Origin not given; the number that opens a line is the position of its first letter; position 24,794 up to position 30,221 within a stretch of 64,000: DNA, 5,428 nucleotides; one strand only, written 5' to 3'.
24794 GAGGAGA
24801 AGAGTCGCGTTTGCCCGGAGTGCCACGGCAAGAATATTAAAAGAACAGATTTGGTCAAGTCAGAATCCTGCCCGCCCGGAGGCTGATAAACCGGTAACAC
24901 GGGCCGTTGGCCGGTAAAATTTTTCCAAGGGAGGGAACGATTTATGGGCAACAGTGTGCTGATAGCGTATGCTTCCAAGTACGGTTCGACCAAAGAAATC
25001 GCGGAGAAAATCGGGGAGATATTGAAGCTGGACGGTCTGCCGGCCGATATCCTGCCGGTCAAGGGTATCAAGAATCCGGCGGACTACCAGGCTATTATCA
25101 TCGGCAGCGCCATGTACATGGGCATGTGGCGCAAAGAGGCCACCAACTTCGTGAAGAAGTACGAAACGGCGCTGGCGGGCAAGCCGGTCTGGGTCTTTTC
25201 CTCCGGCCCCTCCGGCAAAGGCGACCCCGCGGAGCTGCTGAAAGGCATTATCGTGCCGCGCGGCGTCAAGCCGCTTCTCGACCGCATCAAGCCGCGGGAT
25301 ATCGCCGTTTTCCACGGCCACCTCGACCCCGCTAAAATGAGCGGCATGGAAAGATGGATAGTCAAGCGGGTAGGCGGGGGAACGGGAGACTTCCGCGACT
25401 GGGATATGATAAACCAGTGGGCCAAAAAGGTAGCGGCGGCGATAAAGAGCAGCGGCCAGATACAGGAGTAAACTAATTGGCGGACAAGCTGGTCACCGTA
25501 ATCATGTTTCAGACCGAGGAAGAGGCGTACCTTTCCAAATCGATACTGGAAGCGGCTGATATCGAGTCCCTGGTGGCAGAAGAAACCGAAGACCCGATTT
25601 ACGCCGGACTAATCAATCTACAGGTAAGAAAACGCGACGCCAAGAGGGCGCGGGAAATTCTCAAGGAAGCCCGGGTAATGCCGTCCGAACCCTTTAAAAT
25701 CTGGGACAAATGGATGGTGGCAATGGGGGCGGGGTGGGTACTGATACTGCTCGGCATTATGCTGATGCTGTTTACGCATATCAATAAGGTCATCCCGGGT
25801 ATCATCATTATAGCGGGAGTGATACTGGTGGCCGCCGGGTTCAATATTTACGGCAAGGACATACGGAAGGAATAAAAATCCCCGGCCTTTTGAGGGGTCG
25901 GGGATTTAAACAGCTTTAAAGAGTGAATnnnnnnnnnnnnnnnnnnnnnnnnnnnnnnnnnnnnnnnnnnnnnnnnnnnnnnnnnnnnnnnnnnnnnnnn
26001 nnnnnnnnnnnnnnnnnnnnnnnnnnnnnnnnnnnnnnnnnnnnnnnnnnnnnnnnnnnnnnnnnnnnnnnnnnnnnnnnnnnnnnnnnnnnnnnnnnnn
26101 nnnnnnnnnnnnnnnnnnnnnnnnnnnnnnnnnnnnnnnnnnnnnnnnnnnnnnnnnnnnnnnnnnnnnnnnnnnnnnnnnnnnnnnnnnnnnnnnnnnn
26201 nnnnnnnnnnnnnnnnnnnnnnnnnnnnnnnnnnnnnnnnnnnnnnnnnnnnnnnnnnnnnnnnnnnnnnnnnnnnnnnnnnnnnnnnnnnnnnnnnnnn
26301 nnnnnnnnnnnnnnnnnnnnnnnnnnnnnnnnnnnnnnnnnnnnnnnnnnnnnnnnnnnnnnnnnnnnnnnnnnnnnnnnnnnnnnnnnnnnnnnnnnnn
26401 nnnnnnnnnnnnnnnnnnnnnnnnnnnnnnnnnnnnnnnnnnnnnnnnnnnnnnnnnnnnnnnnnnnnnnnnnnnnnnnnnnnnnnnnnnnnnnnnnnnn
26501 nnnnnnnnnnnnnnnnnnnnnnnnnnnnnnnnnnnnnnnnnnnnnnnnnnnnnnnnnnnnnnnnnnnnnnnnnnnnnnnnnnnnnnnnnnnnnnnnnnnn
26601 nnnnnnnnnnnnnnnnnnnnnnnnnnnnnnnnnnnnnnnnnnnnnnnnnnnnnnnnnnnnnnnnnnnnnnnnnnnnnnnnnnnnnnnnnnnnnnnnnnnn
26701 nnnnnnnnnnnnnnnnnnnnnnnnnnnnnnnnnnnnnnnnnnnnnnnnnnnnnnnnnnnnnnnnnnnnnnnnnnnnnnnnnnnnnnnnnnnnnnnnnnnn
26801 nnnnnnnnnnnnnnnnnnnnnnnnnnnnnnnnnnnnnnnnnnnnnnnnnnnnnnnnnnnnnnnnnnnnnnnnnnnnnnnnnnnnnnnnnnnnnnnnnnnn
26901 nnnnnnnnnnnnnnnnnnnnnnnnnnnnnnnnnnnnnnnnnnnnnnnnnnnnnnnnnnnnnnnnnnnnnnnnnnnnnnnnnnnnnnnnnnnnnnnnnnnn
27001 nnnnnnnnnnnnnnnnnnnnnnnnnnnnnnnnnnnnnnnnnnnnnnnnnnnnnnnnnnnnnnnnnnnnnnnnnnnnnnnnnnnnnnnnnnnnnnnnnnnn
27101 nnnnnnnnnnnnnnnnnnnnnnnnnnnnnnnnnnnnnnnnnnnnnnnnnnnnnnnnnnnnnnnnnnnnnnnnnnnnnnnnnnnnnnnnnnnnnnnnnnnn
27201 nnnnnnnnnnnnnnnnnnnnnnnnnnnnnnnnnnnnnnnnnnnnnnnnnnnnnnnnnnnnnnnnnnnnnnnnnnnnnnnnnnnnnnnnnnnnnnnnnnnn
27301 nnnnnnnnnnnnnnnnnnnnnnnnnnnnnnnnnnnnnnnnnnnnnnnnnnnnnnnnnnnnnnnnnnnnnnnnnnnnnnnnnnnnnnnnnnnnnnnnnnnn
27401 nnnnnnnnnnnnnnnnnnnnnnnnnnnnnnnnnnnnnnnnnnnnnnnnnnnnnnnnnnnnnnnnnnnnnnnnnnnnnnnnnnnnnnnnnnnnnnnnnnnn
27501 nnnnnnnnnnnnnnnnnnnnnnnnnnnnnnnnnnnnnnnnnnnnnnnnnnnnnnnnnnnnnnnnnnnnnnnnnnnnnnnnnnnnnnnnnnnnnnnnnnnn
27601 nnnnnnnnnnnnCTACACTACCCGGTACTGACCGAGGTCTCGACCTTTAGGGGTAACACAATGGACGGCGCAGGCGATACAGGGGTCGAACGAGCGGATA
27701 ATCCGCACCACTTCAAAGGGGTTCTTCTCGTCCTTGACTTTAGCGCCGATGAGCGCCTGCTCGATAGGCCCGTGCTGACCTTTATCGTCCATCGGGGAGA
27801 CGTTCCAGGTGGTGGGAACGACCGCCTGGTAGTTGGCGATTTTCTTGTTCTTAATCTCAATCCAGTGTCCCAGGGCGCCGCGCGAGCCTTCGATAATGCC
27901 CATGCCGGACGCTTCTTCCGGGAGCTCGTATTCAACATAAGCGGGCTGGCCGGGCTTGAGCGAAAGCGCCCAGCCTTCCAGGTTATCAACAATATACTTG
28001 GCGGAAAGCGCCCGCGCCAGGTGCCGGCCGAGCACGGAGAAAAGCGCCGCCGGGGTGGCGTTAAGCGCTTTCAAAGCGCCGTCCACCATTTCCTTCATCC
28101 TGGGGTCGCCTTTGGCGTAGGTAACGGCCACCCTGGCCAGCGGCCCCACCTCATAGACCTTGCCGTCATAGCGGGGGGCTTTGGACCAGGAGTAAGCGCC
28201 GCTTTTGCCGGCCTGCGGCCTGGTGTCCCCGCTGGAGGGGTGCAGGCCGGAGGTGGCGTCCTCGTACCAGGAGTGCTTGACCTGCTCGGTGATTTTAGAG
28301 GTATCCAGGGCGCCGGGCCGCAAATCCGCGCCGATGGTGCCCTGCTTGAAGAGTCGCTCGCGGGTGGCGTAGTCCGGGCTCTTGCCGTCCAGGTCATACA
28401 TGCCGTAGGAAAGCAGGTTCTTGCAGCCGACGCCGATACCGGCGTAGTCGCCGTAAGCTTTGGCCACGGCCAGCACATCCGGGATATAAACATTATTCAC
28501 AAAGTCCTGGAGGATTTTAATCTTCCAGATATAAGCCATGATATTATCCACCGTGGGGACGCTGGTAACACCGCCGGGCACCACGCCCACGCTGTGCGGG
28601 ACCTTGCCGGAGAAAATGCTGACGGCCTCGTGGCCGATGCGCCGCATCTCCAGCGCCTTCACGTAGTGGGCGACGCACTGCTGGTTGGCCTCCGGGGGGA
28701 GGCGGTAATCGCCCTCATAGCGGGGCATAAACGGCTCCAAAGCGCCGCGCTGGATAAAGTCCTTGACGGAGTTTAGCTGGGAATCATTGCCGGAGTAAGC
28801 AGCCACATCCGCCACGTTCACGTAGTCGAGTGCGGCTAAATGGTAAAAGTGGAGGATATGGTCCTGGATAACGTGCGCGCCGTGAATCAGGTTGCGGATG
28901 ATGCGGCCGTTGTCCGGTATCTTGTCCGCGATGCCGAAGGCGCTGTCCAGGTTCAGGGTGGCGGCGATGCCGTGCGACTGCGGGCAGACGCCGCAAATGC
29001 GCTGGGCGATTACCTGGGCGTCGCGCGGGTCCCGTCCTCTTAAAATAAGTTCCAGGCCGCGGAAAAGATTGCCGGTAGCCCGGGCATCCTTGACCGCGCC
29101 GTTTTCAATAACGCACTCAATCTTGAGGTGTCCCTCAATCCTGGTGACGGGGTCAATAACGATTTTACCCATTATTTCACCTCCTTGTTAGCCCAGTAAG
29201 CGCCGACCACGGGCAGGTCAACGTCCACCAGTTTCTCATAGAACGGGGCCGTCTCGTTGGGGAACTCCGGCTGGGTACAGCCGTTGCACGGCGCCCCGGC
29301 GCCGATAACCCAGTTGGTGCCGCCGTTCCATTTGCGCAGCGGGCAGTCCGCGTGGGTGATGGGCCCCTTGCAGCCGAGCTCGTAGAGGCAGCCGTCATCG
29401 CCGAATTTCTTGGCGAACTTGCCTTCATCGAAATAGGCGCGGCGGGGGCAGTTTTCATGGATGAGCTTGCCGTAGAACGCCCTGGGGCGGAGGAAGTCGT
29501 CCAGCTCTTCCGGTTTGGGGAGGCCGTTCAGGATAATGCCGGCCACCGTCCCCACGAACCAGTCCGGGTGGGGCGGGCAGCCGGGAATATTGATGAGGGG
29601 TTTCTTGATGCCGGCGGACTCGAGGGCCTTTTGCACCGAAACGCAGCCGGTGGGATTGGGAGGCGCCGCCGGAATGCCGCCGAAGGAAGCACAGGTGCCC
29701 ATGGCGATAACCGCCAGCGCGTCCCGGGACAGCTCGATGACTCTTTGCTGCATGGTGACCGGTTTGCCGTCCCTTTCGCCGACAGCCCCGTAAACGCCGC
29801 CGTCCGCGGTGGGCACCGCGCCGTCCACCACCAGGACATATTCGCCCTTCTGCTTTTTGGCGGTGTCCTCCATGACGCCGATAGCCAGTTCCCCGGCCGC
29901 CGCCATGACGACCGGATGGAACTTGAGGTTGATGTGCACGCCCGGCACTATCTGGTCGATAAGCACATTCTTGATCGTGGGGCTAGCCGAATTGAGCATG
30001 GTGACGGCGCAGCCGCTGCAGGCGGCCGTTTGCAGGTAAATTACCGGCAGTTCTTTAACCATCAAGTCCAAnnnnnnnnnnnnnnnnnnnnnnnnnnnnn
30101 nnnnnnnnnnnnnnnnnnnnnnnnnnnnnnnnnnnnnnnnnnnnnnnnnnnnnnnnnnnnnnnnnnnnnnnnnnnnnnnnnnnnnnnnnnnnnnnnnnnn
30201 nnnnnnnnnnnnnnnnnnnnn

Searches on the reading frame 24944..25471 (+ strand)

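Call 76: search_protein_families(library=pfam, proteins=[window:24944-25471:+])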
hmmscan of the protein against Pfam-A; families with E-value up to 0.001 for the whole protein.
window:24944-25471:+ (175 aa): 3 families
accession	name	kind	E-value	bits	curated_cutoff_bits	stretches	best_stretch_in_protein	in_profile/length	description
PF12724.12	Flavodoxin_5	-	3.2e-24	86.3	27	1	6-151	1-142/145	Flavodoxin domain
PF12641.12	Flavodoxin_3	-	7.1e-05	23.1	27.5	1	6-86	1-75/160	Flavodoxin domain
PF00258.30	Flavodoxin_1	-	8.3e-05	23.2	25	1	7-90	1-97/143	Flavodoxin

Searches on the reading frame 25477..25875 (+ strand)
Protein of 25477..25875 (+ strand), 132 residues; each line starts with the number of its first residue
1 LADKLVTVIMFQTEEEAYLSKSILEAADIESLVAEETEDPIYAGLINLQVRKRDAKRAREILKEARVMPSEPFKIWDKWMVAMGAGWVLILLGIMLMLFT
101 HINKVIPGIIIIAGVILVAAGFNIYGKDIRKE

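Call 76: search_protein_families(library=pfam, proteins=[window:25477-25875:+])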
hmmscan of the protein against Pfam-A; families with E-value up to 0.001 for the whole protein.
window:25477-25875:+ (132 aa): 1 family
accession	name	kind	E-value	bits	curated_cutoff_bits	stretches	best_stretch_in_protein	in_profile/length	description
PF09413.15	DUF2007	-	0.00016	22.2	25.7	1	16-65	12-65/66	Putative prokaryotic signal transducing protein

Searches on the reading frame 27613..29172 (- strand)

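Call 24: search_protein_families(library=pfam, proteins=[window:27613-29172:-])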
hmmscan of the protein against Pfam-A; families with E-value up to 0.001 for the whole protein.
window:27613-29172:- (519 aa): 1 family
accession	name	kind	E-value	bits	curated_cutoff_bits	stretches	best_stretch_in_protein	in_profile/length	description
PF00374.24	NiFeSe_Hases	-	1.2e-159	533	25.8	1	38-504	1-508/508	Nickel-dependent hydrogenase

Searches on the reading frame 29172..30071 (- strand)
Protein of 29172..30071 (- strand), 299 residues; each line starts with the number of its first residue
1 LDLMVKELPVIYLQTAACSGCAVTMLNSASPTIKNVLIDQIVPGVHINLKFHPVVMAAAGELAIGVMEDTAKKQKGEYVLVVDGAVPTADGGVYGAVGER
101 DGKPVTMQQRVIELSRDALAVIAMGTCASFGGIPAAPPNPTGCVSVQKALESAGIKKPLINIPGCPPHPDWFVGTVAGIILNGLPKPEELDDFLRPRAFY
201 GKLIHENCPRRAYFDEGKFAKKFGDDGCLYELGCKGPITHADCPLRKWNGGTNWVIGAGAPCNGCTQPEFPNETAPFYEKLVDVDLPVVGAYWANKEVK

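Call 76: search_protein_families(library=pfam, proteins=[window:29172-30071:-])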
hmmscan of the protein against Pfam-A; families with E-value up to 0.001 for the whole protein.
window:29172-30071:- (299 aa): 2 families
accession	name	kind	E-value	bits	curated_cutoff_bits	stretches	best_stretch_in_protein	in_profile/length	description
PF14720.11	NiFe_hyd_SSU_C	-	2.1e-34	118.2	27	1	200-278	1-80/80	NiFe/NiFeSe hydrogenase small subunit C-terminal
PF01058.29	Oxidored_q6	-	3.6e-27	95.1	27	1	18-177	1-126/128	NADH ubiquinone oxidoreductase, 20 Kd subunit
